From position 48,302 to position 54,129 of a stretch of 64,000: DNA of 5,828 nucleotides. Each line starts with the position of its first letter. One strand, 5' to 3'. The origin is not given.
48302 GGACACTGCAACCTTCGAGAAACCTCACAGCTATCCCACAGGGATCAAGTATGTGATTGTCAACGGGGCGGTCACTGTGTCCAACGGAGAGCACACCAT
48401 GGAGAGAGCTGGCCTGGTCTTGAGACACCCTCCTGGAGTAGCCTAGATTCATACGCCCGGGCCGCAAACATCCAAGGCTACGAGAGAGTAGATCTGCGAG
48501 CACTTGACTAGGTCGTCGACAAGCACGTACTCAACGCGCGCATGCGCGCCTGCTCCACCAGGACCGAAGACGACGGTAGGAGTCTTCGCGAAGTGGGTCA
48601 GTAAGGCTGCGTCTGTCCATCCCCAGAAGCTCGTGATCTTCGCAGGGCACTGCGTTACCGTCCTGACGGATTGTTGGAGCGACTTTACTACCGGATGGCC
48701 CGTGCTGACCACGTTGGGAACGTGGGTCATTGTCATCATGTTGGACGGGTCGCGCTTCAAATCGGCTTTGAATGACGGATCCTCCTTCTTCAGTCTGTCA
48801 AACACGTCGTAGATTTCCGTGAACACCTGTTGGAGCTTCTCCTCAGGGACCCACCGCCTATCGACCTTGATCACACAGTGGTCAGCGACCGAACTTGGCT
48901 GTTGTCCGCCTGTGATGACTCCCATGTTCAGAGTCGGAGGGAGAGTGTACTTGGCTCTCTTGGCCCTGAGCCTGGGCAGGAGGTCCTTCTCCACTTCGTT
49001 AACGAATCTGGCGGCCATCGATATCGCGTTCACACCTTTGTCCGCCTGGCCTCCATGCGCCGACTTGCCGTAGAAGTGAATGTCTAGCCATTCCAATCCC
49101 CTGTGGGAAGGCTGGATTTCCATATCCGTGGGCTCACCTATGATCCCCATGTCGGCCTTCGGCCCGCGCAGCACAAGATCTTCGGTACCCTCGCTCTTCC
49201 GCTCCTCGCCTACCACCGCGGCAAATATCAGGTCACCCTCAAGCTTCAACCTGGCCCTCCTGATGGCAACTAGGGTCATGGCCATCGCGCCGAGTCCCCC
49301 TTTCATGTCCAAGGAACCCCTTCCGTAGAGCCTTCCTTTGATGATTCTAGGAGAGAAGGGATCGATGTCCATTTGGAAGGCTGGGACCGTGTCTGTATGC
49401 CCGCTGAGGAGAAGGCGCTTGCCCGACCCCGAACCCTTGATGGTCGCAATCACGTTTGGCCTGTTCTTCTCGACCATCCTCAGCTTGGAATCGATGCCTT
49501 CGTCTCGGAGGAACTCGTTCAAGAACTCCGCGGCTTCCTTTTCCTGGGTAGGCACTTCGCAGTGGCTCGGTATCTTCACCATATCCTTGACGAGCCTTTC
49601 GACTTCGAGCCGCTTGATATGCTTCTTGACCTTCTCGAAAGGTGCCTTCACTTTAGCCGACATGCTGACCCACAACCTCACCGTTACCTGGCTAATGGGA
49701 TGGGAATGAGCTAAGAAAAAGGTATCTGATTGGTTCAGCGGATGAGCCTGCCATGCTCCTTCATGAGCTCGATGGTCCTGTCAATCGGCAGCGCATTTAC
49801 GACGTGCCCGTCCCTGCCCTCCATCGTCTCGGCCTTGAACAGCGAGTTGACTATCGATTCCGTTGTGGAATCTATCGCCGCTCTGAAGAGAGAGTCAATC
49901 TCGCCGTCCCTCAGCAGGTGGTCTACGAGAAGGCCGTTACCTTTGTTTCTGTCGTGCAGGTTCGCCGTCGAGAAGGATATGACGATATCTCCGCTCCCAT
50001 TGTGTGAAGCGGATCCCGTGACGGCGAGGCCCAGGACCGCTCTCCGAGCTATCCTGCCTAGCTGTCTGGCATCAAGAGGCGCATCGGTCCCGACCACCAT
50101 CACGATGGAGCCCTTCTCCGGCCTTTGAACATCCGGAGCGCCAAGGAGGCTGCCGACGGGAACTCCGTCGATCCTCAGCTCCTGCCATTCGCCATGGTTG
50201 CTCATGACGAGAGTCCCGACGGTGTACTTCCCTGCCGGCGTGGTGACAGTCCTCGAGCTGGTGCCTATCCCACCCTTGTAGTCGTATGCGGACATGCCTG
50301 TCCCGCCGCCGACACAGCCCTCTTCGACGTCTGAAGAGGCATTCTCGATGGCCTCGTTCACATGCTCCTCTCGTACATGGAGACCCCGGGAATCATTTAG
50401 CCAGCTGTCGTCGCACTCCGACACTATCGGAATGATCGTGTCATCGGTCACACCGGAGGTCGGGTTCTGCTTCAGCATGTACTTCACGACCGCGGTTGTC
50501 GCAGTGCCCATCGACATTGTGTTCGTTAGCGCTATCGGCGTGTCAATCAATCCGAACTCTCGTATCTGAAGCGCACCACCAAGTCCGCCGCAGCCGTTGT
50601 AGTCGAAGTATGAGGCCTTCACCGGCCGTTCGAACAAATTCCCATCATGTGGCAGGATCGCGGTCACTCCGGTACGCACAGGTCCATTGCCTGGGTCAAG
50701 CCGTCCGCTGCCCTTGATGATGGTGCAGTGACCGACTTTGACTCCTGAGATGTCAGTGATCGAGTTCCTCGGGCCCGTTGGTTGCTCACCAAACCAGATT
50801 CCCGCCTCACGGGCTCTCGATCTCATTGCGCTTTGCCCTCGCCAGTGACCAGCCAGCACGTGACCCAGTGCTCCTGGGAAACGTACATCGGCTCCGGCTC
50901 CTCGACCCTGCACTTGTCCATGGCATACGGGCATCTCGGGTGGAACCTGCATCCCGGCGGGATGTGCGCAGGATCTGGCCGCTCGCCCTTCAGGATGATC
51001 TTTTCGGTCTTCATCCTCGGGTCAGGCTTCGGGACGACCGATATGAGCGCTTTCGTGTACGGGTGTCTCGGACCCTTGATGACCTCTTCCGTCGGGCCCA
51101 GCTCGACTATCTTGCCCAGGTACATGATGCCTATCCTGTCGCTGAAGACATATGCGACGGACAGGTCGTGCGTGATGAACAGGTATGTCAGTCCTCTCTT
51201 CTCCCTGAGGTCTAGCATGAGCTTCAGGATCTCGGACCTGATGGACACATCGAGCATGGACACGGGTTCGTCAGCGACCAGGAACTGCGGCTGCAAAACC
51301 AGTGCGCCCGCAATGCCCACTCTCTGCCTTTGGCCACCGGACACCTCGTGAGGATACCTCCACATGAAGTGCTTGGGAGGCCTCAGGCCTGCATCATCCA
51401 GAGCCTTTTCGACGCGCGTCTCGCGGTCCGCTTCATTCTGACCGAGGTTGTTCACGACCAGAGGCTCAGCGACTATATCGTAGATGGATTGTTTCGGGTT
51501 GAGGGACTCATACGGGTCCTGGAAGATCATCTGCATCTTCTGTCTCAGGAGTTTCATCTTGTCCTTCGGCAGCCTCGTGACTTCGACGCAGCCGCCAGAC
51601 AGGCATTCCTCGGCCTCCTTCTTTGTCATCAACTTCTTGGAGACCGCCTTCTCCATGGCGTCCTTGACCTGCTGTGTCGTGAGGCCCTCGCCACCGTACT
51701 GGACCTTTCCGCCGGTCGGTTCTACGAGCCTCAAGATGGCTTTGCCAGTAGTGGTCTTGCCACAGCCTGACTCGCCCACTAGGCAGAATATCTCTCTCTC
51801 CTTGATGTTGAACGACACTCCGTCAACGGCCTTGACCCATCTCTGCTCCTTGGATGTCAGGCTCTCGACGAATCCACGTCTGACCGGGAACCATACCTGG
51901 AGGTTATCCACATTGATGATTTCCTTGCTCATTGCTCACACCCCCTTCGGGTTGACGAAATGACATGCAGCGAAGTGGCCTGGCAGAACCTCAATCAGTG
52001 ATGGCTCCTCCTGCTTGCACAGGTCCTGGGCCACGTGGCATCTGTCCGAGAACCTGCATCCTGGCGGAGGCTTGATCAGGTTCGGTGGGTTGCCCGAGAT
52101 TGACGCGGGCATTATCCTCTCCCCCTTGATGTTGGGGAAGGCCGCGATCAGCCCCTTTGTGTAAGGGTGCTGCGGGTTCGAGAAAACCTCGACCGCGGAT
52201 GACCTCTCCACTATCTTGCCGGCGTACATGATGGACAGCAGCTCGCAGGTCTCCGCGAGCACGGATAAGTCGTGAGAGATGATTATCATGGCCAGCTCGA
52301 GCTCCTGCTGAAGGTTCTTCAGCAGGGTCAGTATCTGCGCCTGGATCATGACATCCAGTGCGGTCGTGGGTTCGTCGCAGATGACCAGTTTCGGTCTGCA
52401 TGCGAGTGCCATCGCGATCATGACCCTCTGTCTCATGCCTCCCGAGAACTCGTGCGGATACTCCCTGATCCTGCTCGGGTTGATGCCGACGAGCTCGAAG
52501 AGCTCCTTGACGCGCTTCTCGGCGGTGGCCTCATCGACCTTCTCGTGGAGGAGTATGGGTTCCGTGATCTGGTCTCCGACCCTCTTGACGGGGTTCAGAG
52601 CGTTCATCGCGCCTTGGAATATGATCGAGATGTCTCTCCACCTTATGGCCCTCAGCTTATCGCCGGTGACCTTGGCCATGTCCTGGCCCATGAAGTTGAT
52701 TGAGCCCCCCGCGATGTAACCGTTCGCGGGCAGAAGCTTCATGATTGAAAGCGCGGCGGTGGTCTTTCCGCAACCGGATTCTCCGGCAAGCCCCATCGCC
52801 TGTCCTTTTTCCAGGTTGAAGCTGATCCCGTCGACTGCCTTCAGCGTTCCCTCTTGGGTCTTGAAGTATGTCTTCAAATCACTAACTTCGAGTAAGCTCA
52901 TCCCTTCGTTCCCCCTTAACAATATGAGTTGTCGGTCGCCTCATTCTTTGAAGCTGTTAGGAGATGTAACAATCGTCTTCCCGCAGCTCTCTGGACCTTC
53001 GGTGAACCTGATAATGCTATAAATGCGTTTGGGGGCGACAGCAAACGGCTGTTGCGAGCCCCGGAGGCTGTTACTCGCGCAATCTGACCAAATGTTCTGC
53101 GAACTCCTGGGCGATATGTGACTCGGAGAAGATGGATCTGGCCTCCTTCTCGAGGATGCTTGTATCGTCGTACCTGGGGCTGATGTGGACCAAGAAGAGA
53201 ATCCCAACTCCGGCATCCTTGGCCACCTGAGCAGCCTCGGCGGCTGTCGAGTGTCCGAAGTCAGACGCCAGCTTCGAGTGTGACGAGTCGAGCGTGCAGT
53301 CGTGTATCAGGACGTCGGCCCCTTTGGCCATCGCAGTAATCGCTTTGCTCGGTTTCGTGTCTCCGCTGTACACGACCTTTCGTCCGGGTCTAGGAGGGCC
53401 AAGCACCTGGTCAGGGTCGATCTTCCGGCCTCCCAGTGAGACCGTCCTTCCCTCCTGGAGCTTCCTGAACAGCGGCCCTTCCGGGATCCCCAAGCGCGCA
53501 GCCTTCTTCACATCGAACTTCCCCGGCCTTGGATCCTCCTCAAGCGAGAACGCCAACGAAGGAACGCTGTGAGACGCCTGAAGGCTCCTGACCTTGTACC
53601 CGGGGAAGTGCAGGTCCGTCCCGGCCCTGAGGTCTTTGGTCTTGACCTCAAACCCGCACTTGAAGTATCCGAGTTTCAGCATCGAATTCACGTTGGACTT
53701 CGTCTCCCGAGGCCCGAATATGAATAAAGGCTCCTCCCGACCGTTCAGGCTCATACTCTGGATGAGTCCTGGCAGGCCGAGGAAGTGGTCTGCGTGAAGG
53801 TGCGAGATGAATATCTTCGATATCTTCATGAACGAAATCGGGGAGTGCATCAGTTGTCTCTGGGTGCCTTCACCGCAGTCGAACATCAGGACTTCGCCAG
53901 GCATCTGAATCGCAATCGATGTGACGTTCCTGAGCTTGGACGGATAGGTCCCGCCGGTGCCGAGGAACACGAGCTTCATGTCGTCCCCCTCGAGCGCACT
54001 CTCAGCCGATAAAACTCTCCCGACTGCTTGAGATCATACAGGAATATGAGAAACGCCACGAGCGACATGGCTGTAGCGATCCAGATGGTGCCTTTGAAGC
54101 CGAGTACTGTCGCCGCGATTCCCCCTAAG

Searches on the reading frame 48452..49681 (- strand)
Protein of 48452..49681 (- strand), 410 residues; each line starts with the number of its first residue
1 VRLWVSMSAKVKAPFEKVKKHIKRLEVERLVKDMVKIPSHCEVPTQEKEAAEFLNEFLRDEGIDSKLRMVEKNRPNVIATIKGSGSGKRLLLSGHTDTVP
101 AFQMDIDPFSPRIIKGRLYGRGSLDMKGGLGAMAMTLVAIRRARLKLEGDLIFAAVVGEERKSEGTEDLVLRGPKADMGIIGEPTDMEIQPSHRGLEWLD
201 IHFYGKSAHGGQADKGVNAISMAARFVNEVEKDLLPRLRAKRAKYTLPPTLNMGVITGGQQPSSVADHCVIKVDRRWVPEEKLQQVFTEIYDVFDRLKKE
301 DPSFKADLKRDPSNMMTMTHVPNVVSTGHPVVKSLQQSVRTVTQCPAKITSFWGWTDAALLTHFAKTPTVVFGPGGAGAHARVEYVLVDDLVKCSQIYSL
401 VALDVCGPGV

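Call 72: search_protein_families(library=pfam, proteins=[window:48452-49681:-], max_evalue=0.0001)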
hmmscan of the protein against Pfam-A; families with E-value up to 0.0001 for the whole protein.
window:48452-49681:- (410 aa): 3 families
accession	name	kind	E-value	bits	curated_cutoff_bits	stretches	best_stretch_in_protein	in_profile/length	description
PF01546.33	Peptidase_M20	-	1.1e-30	107.5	24.6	1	91-402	1-204/206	Peptidase family M20/M25/M40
PF07687.19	M20_dimer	-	8.4e-21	74.4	21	1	192-301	2-106/107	Peptidase dimerisation domain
PF04389.22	Peptidase_M28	-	1.7e-06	28.3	21.3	1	76-170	1-77/193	Peptidase family M28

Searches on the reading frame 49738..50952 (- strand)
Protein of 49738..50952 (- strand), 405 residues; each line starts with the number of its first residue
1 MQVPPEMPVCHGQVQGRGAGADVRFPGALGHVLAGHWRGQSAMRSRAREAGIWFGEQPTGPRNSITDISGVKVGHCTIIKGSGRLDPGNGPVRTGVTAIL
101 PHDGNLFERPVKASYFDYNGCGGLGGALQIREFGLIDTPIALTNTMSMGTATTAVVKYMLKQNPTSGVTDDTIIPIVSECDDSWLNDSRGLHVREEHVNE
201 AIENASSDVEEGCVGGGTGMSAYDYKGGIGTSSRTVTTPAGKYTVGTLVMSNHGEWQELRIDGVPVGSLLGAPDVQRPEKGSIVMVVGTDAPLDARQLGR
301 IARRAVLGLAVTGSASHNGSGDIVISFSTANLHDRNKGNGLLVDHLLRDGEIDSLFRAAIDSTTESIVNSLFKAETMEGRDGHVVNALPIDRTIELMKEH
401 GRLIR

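Call 72: search_protein_families(library=pfam, proteins=[window:49738-50952:-], max_evalue=0.0001)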
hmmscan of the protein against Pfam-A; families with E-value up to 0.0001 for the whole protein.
window:49738-50952:- (405 aa): 1 family
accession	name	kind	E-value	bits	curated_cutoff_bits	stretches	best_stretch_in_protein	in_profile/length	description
PF03576.19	Peptidase_S58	-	1.4e-113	379.9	23.9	1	63-384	1-306/307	Peptidase family S58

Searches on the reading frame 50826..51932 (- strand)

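Call 73: search_protein_families(library=pfam, proteins=[window:50826-51932:-], max_evalue=0.0001)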
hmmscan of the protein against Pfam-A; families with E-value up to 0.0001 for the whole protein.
window:50826-51932:- (369 aa): 3 families
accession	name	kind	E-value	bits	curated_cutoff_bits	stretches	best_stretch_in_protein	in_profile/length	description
PF00005.33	ABC_tran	-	7.6e-28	98.3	25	1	37-224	2-136/137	ABC transporter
PF08352.17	oligo_HPY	-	8.1e-23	81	27.1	1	276-341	1-65/65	Oligopeptide/dipeptide transporter, C-terminal region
PF13304.12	AAA_21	-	1.6e-06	28.9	27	0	191-258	232-301/304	AAA domain, putative AbiEii toxin, Type IV TA system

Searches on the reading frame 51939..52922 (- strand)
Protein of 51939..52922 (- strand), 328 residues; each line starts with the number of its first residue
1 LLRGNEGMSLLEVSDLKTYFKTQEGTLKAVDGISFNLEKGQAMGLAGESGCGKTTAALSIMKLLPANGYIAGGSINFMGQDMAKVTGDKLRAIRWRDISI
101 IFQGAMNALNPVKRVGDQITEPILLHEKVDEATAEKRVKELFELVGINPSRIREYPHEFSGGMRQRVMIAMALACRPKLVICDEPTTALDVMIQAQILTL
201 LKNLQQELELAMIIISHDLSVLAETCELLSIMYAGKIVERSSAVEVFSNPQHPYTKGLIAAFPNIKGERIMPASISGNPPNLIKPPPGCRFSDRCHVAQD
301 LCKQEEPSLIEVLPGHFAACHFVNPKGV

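Call 73: search_protein_families(library=pfam, proteins=[window:51939-52922:-], max_evalue=0.0001)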
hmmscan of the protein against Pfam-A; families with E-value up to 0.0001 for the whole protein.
window:51939-52922:- (328 aa): 3 families
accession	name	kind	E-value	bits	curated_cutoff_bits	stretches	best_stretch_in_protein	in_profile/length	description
PF00005.33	ABC_tran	-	8e-28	98.2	25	1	31-187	2-137/137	ABC transporter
PF08352.17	oligo_HPY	-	8.4e-18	65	27.1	1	238-302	1-65/65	Oligopeptide/dipeptide transporter, C-terminal region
PF02463.25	SMC_N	-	3.8e-05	23.7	40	0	132-233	117-213/220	RecF/RecN/SMC N terminal domain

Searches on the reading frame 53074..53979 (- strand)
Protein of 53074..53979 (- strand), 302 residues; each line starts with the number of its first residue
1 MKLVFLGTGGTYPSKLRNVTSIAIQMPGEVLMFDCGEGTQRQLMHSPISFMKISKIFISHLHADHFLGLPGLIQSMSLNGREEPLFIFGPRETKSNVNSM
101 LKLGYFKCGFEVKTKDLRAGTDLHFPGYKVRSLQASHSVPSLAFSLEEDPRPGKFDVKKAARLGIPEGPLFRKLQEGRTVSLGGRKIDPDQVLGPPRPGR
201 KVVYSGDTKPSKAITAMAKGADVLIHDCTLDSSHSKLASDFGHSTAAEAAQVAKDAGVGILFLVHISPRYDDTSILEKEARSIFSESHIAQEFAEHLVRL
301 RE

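Call 73: search_protein_families(library=pfam, proteins=[window:53074-53979:-], max_evalue=0.0001)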
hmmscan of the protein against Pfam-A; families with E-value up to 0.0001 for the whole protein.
window:53074-53979:- (302 aa): 4 families
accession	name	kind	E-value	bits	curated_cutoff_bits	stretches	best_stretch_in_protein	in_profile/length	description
PF12706.13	Lactamase_B_2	-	6.1e-19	68.8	27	2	197-266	132-200/200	Beta-lactamase superfamily domain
PF00753.33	Lactamase_B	-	1.6e-08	35.1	22.7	1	17-81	4-72/196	Metallo-beta-lactamase superfamily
PF13691.12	Lactamase_B_4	-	2.6e-06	27.4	27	1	20-64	13-59/63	tRNase Z endonuclease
PF23023.1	Anti-Pycsar_Apyc1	-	4.9e-05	23.4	50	1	3-69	5-70/250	Anti-Pycsar protein Apyc1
